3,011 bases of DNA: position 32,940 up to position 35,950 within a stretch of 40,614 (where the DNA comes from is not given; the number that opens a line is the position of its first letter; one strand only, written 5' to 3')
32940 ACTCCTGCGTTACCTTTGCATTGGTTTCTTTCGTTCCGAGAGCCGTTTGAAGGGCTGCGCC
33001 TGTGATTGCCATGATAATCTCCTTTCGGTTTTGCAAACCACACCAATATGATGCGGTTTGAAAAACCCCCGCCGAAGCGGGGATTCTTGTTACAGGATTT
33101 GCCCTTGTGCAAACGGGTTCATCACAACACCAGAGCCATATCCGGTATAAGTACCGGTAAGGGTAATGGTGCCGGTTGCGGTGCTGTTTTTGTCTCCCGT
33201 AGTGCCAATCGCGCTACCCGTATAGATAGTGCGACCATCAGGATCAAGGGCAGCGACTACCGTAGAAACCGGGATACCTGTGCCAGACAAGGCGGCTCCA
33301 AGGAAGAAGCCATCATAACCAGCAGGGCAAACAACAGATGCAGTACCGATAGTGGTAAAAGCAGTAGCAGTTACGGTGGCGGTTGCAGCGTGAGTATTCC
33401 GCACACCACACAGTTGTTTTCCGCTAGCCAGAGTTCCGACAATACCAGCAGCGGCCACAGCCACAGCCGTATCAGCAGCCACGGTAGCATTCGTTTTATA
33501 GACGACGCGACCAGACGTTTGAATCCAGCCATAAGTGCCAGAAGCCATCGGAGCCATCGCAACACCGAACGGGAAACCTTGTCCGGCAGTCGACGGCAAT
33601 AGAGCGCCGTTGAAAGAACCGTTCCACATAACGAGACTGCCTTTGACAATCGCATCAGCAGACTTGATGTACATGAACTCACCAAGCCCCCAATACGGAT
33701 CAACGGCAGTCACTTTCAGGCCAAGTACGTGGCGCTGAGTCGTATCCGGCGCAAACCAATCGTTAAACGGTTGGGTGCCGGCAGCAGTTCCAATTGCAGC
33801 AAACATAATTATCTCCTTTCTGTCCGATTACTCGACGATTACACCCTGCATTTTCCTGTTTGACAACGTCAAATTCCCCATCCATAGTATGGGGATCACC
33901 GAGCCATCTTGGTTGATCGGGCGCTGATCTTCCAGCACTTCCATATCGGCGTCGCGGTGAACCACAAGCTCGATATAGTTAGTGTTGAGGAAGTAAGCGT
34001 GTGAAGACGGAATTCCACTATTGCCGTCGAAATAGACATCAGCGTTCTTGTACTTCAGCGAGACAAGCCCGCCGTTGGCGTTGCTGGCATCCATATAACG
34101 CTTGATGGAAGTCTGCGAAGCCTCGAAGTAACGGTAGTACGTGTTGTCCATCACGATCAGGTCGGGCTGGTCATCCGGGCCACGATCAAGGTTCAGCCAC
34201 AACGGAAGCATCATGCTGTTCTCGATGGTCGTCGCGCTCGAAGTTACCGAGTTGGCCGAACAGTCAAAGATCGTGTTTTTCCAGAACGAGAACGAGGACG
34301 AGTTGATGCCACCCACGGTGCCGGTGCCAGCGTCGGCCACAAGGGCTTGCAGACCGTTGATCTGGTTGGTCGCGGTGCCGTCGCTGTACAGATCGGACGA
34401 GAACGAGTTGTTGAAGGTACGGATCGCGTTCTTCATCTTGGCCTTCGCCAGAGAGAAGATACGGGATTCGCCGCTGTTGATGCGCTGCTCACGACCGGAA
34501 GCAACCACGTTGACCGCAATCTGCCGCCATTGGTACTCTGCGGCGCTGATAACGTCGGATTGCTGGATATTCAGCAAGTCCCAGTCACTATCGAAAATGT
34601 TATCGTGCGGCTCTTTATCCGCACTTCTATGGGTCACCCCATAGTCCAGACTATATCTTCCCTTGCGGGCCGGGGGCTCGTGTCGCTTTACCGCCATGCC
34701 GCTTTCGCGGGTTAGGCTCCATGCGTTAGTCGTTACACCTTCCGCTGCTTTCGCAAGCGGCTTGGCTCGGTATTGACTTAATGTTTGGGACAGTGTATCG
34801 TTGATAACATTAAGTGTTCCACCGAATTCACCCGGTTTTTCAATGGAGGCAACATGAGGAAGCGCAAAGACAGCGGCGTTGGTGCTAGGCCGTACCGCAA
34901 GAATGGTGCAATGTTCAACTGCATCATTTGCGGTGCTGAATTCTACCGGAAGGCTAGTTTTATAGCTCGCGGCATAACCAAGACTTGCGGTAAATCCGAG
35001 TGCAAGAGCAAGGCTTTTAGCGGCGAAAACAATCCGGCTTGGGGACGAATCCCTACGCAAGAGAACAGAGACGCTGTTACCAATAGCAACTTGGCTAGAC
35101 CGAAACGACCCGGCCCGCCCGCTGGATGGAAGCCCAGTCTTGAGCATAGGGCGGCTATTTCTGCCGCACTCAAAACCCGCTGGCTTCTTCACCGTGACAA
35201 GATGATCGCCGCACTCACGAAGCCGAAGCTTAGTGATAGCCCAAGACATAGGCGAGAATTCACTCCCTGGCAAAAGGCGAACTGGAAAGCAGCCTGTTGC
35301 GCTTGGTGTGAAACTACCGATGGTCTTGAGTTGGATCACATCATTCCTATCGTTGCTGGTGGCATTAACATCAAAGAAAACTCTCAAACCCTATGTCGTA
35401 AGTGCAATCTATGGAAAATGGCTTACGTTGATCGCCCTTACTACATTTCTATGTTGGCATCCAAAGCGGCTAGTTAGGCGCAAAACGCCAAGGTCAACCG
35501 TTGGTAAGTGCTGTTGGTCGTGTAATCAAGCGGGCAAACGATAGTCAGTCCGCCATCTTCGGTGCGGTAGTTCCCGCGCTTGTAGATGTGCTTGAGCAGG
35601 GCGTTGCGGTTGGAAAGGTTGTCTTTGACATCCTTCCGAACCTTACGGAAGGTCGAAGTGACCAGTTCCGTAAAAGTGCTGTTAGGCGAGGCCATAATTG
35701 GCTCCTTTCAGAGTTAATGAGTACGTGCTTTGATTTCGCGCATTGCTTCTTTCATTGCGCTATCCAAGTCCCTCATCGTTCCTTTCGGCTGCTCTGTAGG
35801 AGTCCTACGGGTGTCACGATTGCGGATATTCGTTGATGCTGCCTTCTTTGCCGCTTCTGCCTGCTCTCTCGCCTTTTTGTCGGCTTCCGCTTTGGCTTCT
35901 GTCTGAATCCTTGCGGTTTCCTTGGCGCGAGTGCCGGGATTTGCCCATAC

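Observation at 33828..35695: The major capsid gene is interrupted by a group I intron with a T4 td-like core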

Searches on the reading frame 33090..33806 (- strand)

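Call 8: search_protein_families(library=pfam, proteins=[window:33090-33806:-], max_evalue=0.01)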
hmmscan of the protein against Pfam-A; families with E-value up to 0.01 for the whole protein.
window:33090-33806:- (238 aa): 0 families

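Call 66: search_protein_families(library=phrogs, proteins=[window:33090-33806:-], max_evalue=0.001)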
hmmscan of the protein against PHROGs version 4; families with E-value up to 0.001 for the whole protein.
window:33090-33806:- (238 aa): 1 family
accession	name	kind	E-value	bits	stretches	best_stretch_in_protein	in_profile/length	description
phrog_29386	-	head and packaging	6.6e-10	40.1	1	23-159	32-179/191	virion structural protein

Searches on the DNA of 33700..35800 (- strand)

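Call 4: search_rna_families(source=window, start=34400, end=35700, threshold=evalue, max_evalue=10, show_alignments=4)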
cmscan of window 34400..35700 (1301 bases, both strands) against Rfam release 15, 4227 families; matches with E-value up to 10: 2.
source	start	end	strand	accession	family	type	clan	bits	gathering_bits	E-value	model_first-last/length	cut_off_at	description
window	34627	34881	-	RF00028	Intron_gpI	Intron;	-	46.7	50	2e-10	1-253/253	no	Group I catalytic intron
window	34605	34718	-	RF03000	LOOT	Gene; sRNA;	-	23.9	46.4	0.049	1-121/121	no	LOOT RNA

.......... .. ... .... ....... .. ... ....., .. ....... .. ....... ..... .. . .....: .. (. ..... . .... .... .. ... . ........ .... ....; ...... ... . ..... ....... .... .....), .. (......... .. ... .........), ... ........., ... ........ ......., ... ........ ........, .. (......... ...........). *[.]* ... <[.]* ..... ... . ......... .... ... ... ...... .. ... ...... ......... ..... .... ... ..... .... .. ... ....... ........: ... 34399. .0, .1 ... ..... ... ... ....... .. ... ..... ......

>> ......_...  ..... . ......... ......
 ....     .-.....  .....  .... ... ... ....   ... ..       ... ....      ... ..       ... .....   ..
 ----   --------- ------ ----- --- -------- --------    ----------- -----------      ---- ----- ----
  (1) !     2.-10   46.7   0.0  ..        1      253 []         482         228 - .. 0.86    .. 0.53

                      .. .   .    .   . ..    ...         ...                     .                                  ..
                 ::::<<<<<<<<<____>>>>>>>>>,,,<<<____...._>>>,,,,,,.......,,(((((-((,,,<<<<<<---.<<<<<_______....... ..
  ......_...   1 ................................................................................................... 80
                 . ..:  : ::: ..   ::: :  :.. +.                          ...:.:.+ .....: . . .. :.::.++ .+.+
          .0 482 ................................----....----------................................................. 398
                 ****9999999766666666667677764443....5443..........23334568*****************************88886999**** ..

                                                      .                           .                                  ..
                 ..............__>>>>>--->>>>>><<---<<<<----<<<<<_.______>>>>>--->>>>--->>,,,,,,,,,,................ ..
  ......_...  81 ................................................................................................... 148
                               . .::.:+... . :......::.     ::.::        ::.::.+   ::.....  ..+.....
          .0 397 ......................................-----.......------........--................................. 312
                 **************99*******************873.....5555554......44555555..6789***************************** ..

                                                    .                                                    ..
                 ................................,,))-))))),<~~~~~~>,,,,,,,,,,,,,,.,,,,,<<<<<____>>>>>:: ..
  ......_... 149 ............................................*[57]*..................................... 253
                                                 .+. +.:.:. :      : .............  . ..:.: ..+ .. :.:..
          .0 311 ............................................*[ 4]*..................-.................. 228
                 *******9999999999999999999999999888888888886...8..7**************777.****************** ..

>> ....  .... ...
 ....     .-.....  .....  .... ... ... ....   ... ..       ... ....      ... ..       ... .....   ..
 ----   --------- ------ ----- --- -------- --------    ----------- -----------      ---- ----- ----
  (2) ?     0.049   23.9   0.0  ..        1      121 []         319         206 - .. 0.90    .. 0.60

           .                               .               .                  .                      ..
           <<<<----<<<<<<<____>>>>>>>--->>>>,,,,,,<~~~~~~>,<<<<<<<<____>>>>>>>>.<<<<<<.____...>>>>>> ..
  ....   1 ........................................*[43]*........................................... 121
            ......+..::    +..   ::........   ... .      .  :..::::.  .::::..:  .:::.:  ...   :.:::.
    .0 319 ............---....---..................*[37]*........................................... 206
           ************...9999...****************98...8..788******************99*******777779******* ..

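Call 7: search_dna_similar(query=window:33700-35800:-, collection=phages, mode=near, max_rows=30)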
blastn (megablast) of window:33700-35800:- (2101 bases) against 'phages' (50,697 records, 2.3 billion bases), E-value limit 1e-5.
Records with a match: 1; places in all: 1; records where one place covers at least 80% of the query: 0.
Best place of each record, by identity: 80-90% 1.
By first word of the organism name: Sporosarcina 1.
By host as written in the record: Sporosarcina aquimarina 1.
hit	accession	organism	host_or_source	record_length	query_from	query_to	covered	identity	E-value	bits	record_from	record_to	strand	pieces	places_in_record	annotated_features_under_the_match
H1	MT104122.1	Sporosarcina phage Lietuvens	Sporosarcina aquimarina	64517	1026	1154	6%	81.0%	3e-17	97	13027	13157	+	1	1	hypothetical protein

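Call 10: get_annotated_region(hit=H1, flank=3000)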
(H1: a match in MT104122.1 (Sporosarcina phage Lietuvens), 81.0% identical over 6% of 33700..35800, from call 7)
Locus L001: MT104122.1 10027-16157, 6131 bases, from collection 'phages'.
description: Sporosarcina phage Lietuvens, complete genome.
organism: Sporosarcina phage Lietuvens (NCBI taxid 2713145)
taxonomy: Viruses; Duplodnaviria; Heunggongvirae; Uroviricota; Caudoviricetes
host: Sporosarcina aquimarina; source: ice-free soil sample (4-10 cm depth) collected near Rasmussen hut; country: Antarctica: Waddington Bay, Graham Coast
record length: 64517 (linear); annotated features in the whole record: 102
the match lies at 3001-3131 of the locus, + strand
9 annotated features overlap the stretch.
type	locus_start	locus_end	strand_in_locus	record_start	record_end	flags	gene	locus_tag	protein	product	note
CDS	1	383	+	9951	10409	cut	-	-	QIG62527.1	hypothetical protein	ORF13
CDS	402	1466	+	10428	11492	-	-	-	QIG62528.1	tail sheath protein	ORF14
CDS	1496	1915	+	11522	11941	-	-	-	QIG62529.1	tail tube protein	ORF15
CDS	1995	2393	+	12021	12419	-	-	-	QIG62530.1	tail assembly chaperone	ORF16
CDS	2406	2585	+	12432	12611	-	-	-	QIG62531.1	hypothetical protein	ORF17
CDS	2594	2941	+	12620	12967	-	-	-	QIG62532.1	minor tail protein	ORF18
CDS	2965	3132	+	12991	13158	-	-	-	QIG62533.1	hypothetical protein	ORF19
CDS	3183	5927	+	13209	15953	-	-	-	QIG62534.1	tail tape measure protein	ORF20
CDS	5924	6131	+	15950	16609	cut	-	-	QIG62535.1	LysM domain-containing protein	ORF21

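Call 30: search_rna_families(sources=[L086, L088, L089, L093, L094, L095, L096, L097, L098, L099, L100, L101, L102, L103, L104, L105, L106, L107, L001, L091], threshold=gathering)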
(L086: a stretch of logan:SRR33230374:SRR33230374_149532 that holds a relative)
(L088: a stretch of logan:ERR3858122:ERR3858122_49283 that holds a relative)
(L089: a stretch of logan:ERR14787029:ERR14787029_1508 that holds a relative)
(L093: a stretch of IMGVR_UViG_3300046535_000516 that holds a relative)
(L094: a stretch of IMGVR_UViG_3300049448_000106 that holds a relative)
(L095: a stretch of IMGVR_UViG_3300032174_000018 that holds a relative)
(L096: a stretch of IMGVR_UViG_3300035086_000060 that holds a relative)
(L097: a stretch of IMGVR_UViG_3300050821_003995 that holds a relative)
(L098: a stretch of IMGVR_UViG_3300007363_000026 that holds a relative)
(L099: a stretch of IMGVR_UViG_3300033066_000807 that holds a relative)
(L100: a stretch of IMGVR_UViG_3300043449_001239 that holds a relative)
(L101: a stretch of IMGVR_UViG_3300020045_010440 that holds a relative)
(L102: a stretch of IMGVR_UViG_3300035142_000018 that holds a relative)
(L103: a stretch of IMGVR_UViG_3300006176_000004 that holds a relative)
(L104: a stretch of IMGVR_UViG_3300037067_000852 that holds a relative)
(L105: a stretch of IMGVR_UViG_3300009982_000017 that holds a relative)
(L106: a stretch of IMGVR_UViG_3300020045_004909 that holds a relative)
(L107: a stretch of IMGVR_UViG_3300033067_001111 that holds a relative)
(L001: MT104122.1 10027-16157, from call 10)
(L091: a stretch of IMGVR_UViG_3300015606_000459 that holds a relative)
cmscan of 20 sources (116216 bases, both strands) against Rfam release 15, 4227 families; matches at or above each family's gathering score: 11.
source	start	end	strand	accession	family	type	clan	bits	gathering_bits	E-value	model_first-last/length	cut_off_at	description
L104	1711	1961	-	RF00028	Intron_gpI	Intron;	-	76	50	3e-17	1-253/253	no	Group I catalytic intron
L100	2299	2539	-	RF00028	Intron_gpI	Intron;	-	64.1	50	1.1e-13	1-253/253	no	Group I catalytic intron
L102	2253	2494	-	RF00028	Intron_gpI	Intron;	-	63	50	2.4e-13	1-253/253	no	Group I catalytic intron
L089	3781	4098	-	RF00028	Intron_gpI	Intron;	-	61.4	50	6.9e-13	1-253/253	no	Group I catalytic intron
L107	1141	1213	+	RF00005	tRNA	Gene; tRNA;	CL00001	61.3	29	1.4e-10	1-71/71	no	tRNA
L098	2254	2509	-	RF00028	Intron_gpI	Intron;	-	56.9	50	1.5e-11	1-253/253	no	Group I catalytic intron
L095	2317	2545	-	RF00028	Intron_gpI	Intron;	-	54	50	1.2e-10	1-253/253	no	Group I catalytic intron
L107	4978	5049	+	RF00005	tRNA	Gene; tRNA;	CL00001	53.8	29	1.7e-08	1-71/71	no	tRNA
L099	2238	2487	-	RF00028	Intron_gpI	Intron;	-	51.3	50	7.5e-10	1-253/253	no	Group I catalytic intron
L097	922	1193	-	RF00028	Intron_gpI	Intron;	-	51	50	9.5e-10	1-253/253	no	Group I catalytic intron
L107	3786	3854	+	RF00005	tRNA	Gene; tRNA;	CL00001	50.3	29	1.5e-07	1-71/71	no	tRNA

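Call 69: search_dna_similar(query=window:34592-34860:-, collection=phages, mode=distant, max_rows=40, max_evalue=0.001)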
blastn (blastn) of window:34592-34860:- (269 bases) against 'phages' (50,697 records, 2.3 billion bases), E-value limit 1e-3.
Records with a match: 10; places in all: 11; records where one place covers at least 80% of the query: 0.
Best place of each record, by identity: 80-90% 6; 60-80% 4.
By first word of the organism name: Clostridium 6; Bacillus 3; Sporosarcina 1.
By host as written in the record: Clostridium perfringens 4; - 2; Sporosarcina aquimarina 1; Bacillus thuringiensis DSM 350 1; Clostridium perfringens JCM 1290 1; Clostridium perfringens 012 1.
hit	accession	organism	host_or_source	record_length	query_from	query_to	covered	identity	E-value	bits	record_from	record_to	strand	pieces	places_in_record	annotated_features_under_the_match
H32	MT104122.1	Sporosarcina phage Lietuvens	Sporosarcina aquimarina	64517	86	262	66%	75.0%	2e-21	108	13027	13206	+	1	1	hypothetical protein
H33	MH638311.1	Bacillus phage OmnioDeoPrimus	Bacillus thuringiensis DSM 350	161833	168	261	35%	74.0%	4e-5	55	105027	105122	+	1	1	162: DNA polymerase II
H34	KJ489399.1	Bacillus phage Hakuna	-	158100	168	261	35%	74.0%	4e-5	55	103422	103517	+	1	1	DNA polymerase II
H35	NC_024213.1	Bacillus phage Hakuna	-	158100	168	261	35%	74.0%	4e-5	55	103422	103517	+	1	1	DNA polymerase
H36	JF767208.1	Clostridium phage phiCP13O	Clostridium perfringens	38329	201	263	23%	81.5%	3e-6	57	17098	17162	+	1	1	none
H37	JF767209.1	Clostridium phage phiCP34O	Clostridium perfringens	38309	201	263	23%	81.5%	3e-6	57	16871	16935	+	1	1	none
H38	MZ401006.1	Clostridium phage CPQ4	Clostridium perfringens JCM 1290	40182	201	263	23%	81.5%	3e-6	57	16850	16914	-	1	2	none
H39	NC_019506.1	Clostridium phage phiCP13O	Clostridium perfringens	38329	201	263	23%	81.5%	3e-6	57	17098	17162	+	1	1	none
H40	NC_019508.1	Clostridium phage phiCP34O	Clostridium perfringens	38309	201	263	23%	81.5%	3e-6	57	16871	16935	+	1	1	none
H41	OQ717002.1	Clostridium phage vB_CpeS-17DYC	Clostridium perfringens 012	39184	201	263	23%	81.5%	3e-6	57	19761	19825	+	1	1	none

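Call 88: search_rna_families(sources=[L086, L103, L097, L088, L093, L096, L109], threshold=evalue, max_evalue=0.001)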
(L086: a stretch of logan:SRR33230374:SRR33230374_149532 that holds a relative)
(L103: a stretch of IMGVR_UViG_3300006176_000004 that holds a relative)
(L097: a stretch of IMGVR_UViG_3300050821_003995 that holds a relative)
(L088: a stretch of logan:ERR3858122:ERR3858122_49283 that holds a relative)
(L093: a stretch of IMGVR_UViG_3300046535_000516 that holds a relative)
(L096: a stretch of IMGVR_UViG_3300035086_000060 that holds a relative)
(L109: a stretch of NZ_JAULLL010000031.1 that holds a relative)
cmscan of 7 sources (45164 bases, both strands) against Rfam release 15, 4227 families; matches with E-value up to 0.001: 6.
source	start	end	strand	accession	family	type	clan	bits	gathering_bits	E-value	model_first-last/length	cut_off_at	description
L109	2271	2577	-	RF00028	Intron_gpI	Intron;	-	77.3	50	4.6e-18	1-253/253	no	Group I catalytic intron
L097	922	1193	-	RF00028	Intron_gpI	Intron;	-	51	50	3.7e-10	1-253/253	no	Group I catalytic intron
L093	2296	2524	-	RF00028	Intron_gpI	Intron;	-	45.7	50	1.4e-08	1-253/253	no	Group I catalytic intron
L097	2252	2525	-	RF00028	Intron_gpI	Intron;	-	44.3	50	3.6e-08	1-253/253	no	Group I catalytic intron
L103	2282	2576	-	RF00028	Intron_gpI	Intron;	-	35.5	50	1.6e-05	1-253/253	no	Group I catalytic intron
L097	3221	3454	-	RF00028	Intron_gpI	Intron;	-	32.6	50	0.00012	1-253/253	no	Group I catalytic intron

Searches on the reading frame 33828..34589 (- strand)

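Call 8: search_protein_families(library=pfam, proteins=[window:33828-34589:-], max_evalue=0.01)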
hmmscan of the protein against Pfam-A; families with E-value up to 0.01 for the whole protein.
window:33828-34589:- (253 aa): 1 family
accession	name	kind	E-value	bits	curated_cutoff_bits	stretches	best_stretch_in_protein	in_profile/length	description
PF17236.8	SU10_MCP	-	0.0013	18.7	24.1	1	49-219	110-260/292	SU10 major capsid protein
